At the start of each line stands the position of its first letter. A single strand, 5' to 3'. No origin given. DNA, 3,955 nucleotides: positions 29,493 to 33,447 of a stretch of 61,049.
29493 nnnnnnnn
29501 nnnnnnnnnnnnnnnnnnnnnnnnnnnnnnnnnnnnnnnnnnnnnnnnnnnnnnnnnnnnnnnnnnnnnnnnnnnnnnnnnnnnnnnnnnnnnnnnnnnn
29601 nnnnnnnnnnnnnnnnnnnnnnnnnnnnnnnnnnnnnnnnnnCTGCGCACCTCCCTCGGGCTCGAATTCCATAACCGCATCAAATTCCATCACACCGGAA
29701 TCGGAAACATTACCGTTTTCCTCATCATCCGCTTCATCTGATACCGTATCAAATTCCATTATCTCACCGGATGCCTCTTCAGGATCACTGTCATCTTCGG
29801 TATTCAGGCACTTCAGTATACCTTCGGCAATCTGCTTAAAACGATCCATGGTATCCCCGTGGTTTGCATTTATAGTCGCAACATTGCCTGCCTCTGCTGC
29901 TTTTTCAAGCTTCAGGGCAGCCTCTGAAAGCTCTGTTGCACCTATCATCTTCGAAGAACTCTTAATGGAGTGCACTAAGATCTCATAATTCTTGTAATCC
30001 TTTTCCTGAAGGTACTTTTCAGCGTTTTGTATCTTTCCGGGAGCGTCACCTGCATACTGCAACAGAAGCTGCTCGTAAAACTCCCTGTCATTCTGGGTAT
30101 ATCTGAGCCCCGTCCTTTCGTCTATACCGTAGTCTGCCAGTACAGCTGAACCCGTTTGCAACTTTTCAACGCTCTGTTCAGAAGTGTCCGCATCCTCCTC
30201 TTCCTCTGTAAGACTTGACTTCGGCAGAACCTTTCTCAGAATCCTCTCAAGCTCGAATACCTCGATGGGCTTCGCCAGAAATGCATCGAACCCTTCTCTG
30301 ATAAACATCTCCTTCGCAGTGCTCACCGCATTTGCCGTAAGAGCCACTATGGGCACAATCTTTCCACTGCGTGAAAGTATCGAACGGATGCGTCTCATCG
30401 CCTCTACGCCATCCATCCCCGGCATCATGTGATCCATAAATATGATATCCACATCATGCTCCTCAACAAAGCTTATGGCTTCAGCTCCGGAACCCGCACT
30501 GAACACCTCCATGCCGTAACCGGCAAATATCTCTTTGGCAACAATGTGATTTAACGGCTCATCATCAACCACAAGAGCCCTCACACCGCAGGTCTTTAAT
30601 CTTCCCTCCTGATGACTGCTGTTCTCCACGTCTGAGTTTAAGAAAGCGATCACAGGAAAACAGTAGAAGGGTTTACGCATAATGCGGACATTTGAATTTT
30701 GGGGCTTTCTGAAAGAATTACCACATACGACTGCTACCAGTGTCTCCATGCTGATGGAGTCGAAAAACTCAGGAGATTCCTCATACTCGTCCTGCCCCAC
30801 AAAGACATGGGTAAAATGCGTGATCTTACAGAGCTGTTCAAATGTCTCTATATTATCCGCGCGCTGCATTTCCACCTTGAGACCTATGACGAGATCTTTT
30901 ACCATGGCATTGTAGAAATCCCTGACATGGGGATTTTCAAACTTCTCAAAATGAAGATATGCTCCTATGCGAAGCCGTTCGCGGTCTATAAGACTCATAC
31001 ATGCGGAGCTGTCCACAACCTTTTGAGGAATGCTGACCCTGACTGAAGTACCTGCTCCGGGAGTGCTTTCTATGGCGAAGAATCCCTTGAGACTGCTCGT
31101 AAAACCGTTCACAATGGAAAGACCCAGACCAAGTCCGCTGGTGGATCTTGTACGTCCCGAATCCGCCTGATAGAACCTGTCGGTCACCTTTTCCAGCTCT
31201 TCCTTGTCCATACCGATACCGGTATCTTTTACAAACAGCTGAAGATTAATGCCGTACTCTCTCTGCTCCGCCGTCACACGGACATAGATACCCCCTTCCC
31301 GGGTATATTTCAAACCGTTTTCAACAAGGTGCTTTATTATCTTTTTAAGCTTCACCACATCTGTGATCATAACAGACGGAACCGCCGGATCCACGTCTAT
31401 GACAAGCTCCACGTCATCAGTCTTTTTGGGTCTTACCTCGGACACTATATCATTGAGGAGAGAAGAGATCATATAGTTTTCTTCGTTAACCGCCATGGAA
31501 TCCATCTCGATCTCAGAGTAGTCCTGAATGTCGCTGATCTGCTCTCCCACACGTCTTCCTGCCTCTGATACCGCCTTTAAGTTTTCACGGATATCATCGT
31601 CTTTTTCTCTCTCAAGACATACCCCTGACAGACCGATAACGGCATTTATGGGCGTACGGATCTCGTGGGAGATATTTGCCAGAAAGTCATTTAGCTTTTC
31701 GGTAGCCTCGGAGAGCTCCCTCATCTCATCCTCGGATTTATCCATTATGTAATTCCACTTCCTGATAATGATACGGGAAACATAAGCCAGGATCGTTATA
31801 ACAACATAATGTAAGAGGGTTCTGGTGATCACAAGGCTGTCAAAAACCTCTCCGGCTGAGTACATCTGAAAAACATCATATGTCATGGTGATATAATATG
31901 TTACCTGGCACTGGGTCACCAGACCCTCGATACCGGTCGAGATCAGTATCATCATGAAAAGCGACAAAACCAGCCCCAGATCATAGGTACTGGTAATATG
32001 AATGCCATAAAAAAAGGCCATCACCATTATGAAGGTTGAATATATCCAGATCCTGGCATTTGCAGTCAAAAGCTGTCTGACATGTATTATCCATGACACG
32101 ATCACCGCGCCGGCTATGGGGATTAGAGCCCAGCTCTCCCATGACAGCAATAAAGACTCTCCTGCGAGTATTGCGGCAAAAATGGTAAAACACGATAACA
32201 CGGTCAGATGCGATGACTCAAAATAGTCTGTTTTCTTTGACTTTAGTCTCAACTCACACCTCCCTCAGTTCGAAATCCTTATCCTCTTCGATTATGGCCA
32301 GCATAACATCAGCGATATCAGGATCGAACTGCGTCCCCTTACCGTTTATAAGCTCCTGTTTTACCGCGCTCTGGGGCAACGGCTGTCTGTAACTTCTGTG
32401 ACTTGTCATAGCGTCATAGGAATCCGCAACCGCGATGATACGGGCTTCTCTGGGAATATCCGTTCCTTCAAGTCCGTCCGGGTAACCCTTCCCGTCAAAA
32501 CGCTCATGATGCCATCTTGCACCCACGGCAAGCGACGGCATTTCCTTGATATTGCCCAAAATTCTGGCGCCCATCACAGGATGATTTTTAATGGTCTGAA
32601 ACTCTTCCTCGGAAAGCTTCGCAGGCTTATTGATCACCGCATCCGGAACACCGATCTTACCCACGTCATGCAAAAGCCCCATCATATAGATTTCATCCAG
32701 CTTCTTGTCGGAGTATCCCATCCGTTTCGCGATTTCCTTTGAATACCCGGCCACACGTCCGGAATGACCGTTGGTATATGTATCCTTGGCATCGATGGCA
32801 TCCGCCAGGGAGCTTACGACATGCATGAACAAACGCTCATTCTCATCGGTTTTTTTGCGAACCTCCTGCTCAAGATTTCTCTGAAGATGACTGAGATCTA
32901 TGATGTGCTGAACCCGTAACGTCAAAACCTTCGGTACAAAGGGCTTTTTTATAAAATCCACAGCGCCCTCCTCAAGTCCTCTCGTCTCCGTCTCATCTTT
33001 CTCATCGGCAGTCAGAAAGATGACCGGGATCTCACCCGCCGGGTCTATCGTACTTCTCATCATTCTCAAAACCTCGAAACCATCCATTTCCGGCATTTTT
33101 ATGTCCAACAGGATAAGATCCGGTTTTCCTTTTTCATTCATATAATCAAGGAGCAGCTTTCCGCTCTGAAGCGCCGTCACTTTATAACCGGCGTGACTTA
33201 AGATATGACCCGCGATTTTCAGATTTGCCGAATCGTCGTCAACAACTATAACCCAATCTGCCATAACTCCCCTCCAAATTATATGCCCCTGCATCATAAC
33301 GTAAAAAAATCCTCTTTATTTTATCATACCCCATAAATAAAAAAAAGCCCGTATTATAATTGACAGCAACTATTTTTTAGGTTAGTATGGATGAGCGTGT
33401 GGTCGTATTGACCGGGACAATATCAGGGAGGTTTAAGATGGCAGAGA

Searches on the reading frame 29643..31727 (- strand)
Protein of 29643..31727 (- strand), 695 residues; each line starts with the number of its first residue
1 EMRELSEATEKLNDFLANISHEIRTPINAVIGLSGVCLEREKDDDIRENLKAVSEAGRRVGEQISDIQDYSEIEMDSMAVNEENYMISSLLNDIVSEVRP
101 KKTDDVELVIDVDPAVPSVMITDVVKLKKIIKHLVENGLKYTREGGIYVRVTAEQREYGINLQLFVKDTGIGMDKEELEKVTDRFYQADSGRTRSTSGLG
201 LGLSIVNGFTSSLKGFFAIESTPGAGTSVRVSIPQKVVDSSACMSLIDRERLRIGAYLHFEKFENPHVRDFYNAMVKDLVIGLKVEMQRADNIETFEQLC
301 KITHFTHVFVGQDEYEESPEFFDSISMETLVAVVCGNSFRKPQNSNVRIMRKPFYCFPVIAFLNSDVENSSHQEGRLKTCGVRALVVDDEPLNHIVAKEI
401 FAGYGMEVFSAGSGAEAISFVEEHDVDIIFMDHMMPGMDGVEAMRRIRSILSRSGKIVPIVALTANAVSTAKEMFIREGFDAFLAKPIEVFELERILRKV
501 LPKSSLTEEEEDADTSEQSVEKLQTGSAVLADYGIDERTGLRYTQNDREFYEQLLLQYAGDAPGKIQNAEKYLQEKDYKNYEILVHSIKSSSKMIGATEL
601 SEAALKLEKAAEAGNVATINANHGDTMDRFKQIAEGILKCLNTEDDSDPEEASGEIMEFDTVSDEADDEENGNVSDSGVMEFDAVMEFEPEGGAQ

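Call 65: search_solved_structures(query=window:29643-31727:-, max_evalue=1e-10, show_alignments=0)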
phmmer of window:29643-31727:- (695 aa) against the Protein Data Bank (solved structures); distinct sequences matched with E-value up to 1e-10: 46.
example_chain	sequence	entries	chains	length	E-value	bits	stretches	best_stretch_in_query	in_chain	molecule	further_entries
7p8e_A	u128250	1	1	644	2.3e-38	135.9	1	7-155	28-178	Receiver domain of histidine kinase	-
6qrj_A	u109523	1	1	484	1e-31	113.9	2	15-228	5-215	Hybrid kinase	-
7z8n_A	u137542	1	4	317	9e-30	107.5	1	3-233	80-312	Histidine kinase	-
6paj_A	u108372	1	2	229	5.4e-29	104.9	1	13-235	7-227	Sensor protein SrrB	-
4jas_A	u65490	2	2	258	3.2e-24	89.1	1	6-235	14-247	Histidine kinase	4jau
6dk8_A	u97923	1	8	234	5.7e-24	88.3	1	14-235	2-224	RetS (Regulator of Exopolysaccharide and Type III Secretion)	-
6dk7_A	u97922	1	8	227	6.6e-24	88.1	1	14-234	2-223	RetS (Regulator of Exopolysaccharide and Type III Secretion)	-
7n0e_B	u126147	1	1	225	7.7e-24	87.9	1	14-234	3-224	Histidine kinase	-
2c2a_A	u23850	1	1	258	1.8e-23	86.6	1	6-235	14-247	SENSOR HISTIDINE KINASE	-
3dge_A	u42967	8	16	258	1.8e-23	86.6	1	6-235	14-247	Sensor protein | Histidine kinase | Sensor histidine kinase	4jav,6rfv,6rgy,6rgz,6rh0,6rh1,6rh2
5uht_A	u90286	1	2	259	1.9e-23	86.6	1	6-235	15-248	Sensor histidine kinase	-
6azr_A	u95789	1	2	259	9.1e-23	84.3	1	6-235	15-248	Sensor histidine kinase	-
4q20_A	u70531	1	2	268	2.9e-22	82.7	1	5-235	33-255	Sensor protein DivL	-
6rh7_A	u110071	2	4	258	4.6e-22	82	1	6-235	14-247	Sensor histidine kinase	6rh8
4i5s_A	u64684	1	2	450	5.5e-20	75.1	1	12-236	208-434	Putative histidine kinase CovS; VicK-like protein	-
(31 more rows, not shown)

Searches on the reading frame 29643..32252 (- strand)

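Call 3: search_protein_families(library=pfam, proteins=[window:29643-32252:-], max_evalue=0.01)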
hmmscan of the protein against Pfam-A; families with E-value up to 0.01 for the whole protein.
window:29643-32252:- (870 aa): 5 families
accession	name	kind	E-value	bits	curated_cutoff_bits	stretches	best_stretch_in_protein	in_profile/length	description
PF00072.30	Response_reg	-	5.8e-23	81.6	30.2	1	560-671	2-109/111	Response regulator receiver domain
PF02518.31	HATPase_c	-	1.4e-22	80.7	26.4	1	298-410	2-109/111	Histidine kinase-, DNA gyrase B-, and HSP90-like ATPase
PF00512.31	HisKA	-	6e-15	55.5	26.9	1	187-249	2-64/66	His Kinase A (phospho-acceptor) domain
PF01627.28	Hpt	-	2.9e-08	34.3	24.6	1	728-791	1-64/84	Hpt domain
PF13589.12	HATPase_c_3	-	0.0045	17.5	25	1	304-377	5-76/137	Histidine kinase-, DNA gyrase B-, and HSP90-like ATPase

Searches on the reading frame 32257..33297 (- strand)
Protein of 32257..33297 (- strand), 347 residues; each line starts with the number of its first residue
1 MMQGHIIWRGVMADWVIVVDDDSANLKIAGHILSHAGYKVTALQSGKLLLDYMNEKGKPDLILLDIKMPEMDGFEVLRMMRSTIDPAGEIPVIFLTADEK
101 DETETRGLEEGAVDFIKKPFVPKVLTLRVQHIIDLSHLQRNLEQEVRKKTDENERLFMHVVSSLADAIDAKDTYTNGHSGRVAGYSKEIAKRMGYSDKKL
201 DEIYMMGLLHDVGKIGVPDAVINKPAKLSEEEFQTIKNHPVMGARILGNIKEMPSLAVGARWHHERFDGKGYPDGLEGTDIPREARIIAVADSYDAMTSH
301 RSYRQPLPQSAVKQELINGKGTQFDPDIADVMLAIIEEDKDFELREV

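Call 20: search_protein_families(library=pfam, proteins=[window:32257-33297:-], max_evalue=0.001)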
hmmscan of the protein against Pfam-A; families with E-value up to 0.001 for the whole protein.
window:32257-33297:- (347 aa): 4 families
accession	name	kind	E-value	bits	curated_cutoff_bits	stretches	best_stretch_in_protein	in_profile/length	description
PF13487.12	HD_5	-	5.7e-36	124.2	27.2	1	164-328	3-170/170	HD domain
PF00072.30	Response_reg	-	3.5e-27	95.2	30.2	1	16-129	1-110/111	Response regulator receiver domain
PF01966.28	HD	-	9e-23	81.2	22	1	177-297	3-116/116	HD domain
PF08668.18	HDOD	-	1.2e-07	31.9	22.9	1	176-251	96-169/196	HDOD domain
